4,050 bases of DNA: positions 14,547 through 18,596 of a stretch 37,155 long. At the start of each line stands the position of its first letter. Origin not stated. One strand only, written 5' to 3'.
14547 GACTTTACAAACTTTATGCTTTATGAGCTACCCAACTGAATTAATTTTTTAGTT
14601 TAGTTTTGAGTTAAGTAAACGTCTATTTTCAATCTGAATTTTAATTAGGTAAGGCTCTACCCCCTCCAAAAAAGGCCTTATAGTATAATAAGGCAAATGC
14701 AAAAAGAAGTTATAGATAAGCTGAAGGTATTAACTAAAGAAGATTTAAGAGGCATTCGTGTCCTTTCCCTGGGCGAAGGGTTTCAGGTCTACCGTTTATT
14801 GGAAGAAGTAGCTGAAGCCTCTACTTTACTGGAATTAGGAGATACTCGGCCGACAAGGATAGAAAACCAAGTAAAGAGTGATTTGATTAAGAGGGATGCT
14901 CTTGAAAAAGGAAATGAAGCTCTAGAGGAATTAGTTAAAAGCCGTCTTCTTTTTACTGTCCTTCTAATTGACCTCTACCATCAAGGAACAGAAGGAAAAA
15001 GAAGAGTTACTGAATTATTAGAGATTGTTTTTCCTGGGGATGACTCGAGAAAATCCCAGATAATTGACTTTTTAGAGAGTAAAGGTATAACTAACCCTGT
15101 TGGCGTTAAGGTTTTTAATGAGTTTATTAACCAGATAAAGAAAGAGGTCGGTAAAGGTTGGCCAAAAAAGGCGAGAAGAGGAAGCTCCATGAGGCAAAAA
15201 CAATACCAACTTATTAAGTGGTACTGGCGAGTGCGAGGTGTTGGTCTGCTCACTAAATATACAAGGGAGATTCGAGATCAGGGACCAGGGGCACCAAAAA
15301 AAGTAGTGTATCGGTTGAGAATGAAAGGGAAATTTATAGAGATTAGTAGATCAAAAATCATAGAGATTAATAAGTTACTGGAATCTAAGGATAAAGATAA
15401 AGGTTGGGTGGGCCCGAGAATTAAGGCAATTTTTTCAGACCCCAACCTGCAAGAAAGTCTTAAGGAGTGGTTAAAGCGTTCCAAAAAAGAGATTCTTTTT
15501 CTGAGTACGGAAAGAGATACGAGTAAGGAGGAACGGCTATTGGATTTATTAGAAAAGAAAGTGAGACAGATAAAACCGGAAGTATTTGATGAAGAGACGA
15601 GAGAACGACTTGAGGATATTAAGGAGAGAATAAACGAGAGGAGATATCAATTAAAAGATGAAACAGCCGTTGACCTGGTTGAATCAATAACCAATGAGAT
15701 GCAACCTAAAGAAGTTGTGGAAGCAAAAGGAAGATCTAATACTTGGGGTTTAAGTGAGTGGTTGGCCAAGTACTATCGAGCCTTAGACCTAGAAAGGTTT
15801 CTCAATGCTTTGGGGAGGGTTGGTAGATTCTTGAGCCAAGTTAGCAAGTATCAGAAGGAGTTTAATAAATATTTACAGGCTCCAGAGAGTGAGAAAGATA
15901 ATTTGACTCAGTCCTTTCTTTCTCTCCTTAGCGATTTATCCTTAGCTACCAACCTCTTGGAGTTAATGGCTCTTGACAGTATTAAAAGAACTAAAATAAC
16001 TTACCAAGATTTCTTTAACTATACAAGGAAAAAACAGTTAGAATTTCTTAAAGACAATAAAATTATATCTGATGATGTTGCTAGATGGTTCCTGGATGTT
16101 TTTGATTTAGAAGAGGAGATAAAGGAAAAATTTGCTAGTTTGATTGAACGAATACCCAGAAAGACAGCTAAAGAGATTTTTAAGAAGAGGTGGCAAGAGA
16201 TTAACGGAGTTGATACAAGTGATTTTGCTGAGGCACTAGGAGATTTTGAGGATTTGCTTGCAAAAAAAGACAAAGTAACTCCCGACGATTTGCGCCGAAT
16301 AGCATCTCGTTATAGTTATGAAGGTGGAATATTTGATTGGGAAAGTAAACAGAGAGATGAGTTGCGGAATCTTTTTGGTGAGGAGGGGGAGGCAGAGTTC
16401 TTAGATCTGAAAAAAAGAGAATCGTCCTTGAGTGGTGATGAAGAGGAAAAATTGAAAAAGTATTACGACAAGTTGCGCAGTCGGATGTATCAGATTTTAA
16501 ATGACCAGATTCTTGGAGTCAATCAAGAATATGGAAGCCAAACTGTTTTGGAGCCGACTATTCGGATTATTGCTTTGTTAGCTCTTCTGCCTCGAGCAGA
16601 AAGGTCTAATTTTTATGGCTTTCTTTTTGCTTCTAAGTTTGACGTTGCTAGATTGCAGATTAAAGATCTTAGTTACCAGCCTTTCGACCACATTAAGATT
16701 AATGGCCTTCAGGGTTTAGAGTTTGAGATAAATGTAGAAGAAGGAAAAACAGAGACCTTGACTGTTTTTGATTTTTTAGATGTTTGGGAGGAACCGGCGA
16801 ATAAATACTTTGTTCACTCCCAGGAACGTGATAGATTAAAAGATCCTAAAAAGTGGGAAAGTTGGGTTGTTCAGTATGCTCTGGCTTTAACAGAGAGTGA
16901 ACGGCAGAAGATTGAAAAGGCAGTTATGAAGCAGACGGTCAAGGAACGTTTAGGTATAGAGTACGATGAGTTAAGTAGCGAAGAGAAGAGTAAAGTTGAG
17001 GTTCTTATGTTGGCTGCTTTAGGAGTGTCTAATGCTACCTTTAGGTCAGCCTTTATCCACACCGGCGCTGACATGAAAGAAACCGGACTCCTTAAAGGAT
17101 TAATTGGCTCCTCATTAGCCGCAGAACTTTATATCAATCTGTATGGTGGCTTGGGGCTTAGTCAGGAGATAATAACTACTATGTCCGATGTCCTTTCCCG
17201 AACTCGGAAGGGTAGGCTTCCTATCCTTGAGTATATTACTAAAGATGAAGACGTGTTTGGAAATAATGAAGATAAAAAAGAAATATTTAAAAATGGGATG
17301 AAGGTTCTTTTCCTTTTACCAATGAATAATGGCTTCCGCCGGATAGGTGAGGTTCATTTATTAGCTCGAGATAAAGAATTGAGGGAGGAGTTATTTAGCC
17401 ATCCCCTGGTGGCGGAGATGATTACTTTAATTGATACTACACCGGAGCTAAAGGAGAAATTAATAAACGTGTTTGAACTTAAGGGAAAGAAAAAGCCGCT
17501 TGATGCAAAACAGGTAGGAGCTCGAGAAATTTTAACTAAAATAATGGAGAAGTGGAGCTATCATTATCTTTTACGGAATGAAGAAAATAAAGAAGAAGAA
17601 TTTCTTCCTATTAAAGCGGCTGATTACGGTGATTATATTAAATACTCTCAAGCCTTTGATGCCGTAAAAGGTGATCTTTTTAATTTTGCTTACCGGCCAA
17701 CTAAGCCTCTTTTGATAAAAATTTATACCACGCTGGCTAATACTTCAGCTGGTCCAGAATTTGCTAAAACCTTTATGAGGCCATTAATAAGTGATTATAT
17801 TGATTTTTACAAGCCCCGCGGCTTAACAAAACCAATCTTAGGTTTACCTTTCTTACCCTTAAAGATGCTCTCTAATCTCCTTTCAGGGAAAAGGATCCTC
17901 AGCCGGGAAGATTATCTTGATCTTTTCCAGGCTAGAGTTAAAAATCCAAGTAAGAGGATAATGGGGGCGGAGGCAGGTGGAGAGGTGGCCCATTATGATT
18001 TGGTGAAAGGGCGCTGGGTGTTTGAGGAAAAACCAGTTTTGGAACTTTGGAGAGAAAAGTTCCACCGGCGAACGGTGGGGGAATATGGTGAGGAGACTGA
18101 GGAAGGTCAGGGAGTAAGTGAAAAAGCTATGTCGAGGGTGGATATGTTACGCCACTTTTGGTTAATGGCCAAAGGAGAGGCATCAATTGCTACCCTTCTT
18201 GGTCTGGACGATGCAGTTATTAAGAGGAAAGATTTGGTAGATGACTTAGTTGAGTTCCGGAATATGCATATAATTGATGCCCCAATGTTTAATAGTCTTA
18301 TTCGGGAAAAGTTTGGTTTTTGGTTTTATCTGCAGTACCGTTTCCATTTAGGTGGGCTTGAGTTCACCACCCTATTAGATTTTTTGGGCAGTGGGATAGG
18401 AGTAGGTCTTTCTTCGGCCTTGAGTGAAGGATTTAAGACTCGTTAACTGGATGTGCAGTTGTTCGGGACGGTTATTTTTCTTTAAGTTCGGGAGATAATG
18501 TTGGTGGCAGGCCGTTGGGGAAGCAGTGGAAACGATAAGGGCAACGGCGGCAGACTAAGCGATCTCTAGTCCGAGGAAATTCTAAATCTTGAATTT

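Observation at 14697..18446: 1,249-aa orphan with no detectable motifs and a C-terminal hydrophobic tail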

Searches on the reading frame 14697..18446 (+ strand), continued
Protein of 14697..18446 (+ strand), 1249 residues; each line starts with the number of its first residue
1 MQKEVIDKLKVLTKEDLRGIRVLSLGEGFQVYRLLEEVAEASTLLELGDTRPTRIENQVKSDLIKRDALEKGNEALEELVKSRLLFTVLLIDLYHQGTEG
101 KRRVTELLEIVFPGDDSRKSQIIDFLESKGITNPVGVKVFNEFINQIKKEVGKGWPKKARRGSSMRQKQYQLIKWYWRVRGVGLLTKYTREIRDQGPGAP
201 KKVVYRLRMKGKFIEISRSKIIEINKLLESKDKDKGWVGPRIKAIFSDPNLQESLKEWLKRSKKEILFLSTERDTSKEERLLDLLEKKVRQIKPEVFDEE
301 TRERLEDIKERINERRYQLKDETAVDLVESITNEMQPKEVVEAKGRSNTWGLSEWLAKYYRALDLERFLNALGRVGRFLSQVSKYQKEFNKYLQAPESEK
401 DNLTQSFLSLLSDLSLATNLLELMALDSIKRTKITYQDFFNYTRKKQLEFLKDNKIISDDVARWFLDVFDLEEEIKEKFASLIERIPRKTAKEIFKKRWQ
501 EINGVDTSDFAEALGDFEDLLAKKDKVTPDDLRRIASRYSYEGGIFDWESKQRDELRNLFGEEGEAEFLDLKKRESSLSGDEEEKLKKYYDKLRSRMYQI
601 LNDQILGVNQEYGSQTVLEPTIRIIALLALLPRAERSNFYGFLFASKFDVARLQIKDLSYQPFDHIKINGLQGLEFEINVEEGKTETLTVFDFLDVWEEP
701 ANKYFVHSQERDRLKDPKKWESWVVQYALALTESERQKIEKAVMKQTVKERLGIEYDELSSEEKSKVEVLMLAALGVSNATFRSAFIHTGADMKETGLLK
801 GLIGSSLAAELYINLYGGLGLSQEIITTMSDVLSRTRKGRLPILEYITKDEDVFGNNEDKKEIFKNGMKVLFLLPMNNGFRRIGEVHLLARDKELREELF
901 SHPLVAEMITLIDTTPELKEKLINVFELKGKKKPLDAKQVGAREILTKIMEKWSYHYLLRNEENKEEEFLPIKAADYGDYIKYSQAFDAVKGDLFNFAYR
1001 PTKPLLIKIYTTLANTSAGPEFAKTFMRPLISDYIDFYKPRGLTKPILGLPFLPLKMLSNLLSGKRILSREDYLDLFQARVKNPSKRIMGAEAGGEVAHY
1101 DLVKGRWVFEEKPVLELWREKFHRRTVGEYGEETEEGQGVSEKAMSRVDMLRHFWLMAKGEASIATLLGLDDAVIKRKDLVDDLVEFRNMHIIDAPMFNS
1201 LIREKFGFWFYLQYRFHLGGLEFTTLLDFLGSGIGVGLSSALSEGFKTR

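Call 100: search_protein_families(library=ncbifam, alignment_id=A2, max_evalue=1)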
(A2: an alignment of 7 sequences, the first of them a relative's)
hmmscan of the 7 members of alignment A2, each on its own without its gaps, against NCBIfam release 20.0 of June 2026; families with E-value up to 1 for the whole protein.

A. member 1, P0001 (1249 aa): 1 family
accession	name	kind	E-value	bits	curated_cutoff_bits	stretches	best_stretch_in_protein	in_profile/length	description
TIGR03229.1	benzo_1_2_benA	equivalog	0.1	11.4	780.95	1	511-583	342-415/433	benzoate 1,2-dioxygenase large subunit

B. families by the number of members that match (of 7 scanned): 4 families
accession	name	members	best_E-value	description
TIGR01144.1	ATP_synt_b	1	0.032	F0F1 ATP synthase subunit B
NF045957.1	MHO_1590_dom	1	0.073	MHO_1590 family protein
TIGR03229.1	benzo_1_2_benA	1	0.1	benzoate 1,2-dioxygenase large subunit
NF041416.1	halo_CC_star_2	1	0.41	halo-CC-star protein HcsL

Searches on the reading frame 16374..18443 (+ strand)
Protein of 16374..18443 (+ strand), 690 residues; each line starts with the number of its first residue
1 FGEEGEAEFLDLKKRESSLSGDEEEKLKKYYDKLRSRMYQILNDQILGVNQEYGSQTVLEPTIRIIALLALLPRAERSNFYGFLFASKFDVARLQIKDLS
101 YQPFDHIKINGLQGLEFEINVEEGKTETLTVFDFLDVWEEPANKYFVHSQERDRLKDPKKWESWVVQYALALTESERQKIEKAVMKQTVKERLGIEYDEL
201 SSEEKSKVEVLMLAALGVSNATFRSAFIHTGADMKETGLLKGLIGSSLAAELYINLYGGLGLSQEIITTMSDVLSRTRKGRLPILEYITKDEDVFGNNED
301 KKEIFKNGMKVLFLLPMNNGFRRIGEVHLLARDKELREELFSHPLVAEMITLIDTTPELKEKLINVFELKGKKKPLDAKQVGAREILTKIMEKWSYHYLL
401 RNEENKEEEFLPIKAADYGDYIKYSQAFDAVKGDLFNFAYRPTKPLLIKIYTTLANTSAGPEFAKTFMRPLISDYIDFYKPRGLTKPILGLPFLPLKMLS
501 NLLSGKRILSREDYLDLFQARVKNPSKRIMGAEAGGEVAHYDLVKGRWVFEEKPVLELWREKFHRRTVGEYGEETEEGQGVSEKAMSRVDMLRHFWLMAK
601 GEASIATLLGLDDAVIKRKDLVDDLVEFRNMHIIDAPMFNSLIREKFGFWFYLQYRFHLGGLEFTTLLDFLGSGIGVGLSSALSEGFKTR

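Call 67: predict_structure(alignment_id=A4)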
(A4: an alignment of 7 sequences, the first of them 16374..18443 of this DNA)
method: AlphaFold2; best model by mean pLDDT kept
length: 690 residues; sequences in the alignment: 7
mean_pLDDT: 55.2   pTM: 0.40
mean pLDDT of the five models: 55.2, 52.0, 51.9, 51.3, 48.7
residues with pLDDT >= 90: 0; 70-90: 190; 50-70: 201; < 50: 299
segments of 3 or more residues with pLDDT < 50: 47-64, 73-113, 141-162, 221-280, 318-321, 372-412, 484-514, 526-536, 540-549, 565-586, 612-614, 660-690
pLDDT, mean of each block of 10 residues (from residue 1): 56 70 71 59 49 39 50 43 34 26 36 63 75 63 38 35 54 64 83 84 82 63 38 30 31 30 26 33 75 81 79 55 63 73 78 86 74 40 46 43 40 50 58 60 79 75 75 75 44 41 40 51 45 42 37 62 45 30 45 61 63 59 84 80 72 62 42 36 32
secondary structure, 60 per line:
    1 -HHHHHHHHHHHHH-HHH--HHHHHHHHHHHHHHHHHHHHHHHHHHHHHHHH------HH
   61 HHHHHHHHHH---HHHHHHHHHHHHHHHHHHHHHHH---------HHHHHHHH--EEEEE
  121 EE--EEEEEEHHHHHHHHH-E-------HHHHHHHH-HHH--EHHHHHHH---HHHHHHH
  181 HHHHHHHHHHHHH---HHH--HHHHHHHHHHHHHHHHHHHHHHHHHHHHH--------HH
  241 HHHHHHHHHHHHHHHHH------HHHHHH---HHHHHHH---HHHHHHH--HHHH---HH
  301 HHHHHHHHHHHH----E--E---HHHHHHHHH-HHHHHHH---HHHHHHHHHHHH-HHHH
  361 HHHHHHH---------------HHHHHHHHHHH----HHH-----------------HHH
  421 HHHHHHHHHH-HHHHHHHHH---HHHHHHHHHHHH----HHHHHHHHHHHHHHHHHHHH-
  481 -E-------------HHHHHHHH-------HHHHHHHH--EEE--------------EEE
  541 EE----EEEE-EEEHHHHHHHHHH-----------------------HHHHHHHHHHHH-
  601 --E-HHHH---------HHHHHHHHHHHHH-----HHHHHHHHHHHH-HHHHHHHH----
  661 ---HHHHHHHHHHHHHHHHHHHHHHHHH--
elements in order (helices of 4 or more, strands of 3 or more residues): H2-14 H21-52 H59-70 H74-96 H106-113 E116-122 E125-130 H131-139 H149-156 H164-170 H174-193 H202-230 H239-257 H264-269 H273-279 H283-289 H292-295 H299-312 H324-332 H334-340 H344-355 H357-367 H383-393 H418-430 H432-440 H444-455 H460-479 H496-503 H511-518 E521-523 E538-542 E547-550 E552-554 H555-564 H588-599 H605-608 H618-630 H636-647 H649-656 H664-688

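Call 70: fold_search(model_id=the predicted structure, library=pdb)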
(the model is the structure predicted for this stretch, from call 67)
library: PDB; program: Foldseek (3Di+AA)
matches with E <= 10: 122; with E <= 0.001: 0
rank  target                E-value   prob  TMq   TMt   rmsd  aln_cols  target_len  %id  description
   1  8cdd_C                4.1e-01  0.10  0.06  0.12  21.5       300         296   12  PfRH5-PfCyRPA-PfRIPR complex from Plasmodium falciparum bound to antibody Cy.003 (released 2023-10-25)
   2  4r10_A                5.6e-01  0.06  0.08  0.09  23.4       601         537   13  A conserved phosphorylation switch controls the interaction between cadherin and beta-catenin in vitro and in vivo (released 2015-04-29)
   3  6qdl                  7.2e-01  0.11  0.12  0.10  25.6       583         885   12  Molecular features of the UNC-45 chaperone critical for binding and folding muscle myosin (released 2019-10-30)
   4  8q5d_A                1.0e+00  0.08  0.07  0.14  20.7       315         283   12  PfRH5 bound to monoclonal antibody MAD10-466 (released 2024-06-05)
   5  5mi0_A                1.1e+00  0.08  0.08  0.14  20.0       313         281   10  A thermally stabilised version of Plasmodium falciparum RH5 (released 2016-12-28)
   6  4u1g_D                1.2e+00  0.08  0.08  0.14  20.0       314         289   12  Plasmodium falciparum reticulocyte-binding protein homologue 5 (PfRH5) bound to monoclonal antibody QA1 (released 2014-08-13)
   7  2rfo_B                1.4e+00  0.02  0.09  0.09  34.0       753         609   12  Crystral Structure of the nucleoporin Nic96 (released 2008-01-29)
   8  4u1g_A                1.4e+00  0.07  0.08  0.15  19.9       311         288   12  Plasmodium falciparum reticulocyte-binding protein homologue 5 (PfRH5) bound to monoclonal antibody QA1 (released 2014-08-13)
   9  4u1d_A                1.4e+00  0.05  0.08  0.10  27.4       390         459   10  Structure of the PCI domain of translation initiation factor eIF3a (released 2014-09-10)
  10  7rwc_A                1.5e+00  0.04  0.10  0.10  29.5       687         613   10  AP2 bound to the APA domain of SGIP and heparin; partial signal subtraction and symmetry expansion (released 2022-03-30)
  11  6wx8_C                1.7e+00  0.06  0.09  0.13  23.4       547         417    8  SOX2 bound to Importin-alpha 3 (released 2020-10-28)
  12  1kpk_A                1.7e+00  0.04  0.08  0.11  21.1       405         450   11  Crystal Structure of the ClC Chloride Channel from E. coli (released 2002-01-23)
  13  8pwv_A                1.7e+00  0.06  0.08  0.15  20.0       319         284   11  PfRH5 bound to monoclonal antibody MAD8-502 (released 2024-06-05)
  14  4u0q_C                1.7e+00  0.06  0.08  0.15  20.5       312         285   12  Plasmodium falciparum reticulocyte-binding protein homologue 5 (PfRH5) bound to basigin (released 2014-08-13)
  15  8gni_A                1.7e+00  0.06  0.11  0.14  29.1       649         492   12  Human SARM1 bounded with NMN and Nanobody-C6, Conformation 1 (released 2023-01-18)
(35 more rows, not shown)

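Call 71: search_dna_similar(query=window:16374-18443:+, collection=plasmids, mode=protein, max_evalue=1, max_rows=10)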
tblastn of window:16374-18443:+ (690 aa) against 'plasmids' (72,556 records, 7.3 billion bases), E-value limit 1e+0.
No match.

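Call 102: fold_search(model_id=the predicted structure, library=viral)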
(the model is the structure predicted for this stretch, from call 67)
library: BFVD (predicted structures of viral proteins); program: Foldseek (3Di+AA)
matches with E <= 10: 171; with E <= 0.001: 0
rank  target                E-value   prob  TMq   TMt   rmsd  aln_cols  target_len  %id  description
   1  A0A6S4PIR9            1.6e-01  0.07  0.07  0.07  35.7       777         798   12  Uncharacterized protein [uncultured phage_MedDCM-OCT-S31-C1]
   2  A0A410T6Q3            3.8e-01  0.06  0.07  0.06  38.2       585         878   14  (no name in the UniProt tables at hand)
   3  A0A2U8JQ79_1          4.5e-01  0.08  0.09  0.07  37.1       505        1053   13  Nonstructural polyprotein [Bundaberg bee virus 1]
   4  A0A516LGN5            4.7e-01  0.06  0.08  0.08  37.8       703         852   10  (no name in the UniProt tables at hand)
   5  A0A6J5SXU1            5.5e-01  0.07  0.06  0.07  25.2       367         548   12  Uncharacterized protein [uncultured Caudovirales phage]
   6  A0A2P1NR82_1          6.6e-01  0.06  0.06  0.05  29.2       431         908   13  (no name in the UniProt tables at hand)
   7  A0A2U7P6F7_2          7.4e-01  0.06  0.10  0.08  39.0       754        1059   12  (no name in the UniProt tables at hand)
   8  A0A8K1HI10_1          7.8e-01  0.04  0.07  0.07  30.3       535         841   11  Nonstructural polyprotein [Rodent dicistro-like virus]
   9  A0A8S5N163            1.1e+00  0.06  0.09  0.08  31.1       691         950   12  Minor tail protein [Siphoviridae sp. ctpbb7]
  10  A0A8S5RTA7            1.1e+00  0.03  0.08  0.06  26.2       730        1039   11  Uncharacterized protein [Siphoviridae sp. gcode 4]
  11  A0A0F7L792            1.1e+00  0.06  0.10  0.12  27.3       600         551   11  Uncharacterized protein [uncultured marine virus]
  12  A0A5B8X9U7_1          1.1e+00  0.04  0.07  0.06  36.0       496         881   14  Polyprotein (Fragment) [Gregson virus]
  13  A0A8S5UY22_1          1.2e+00  0.04  0.09  0.08  27.7       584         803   10  Tail tape measure [Siphoviridae sp. ctjKY6]
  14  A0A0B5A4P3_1          1.2e+00  0.04  0.08  0.07  33.9       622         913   11  (no name in the UniProt tables at hand)
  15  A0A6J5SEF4            1.3e+00  0.04  0.09  0.10  34.0       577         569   11  Uncharacterized protein [uncultured Caudovirales phage]
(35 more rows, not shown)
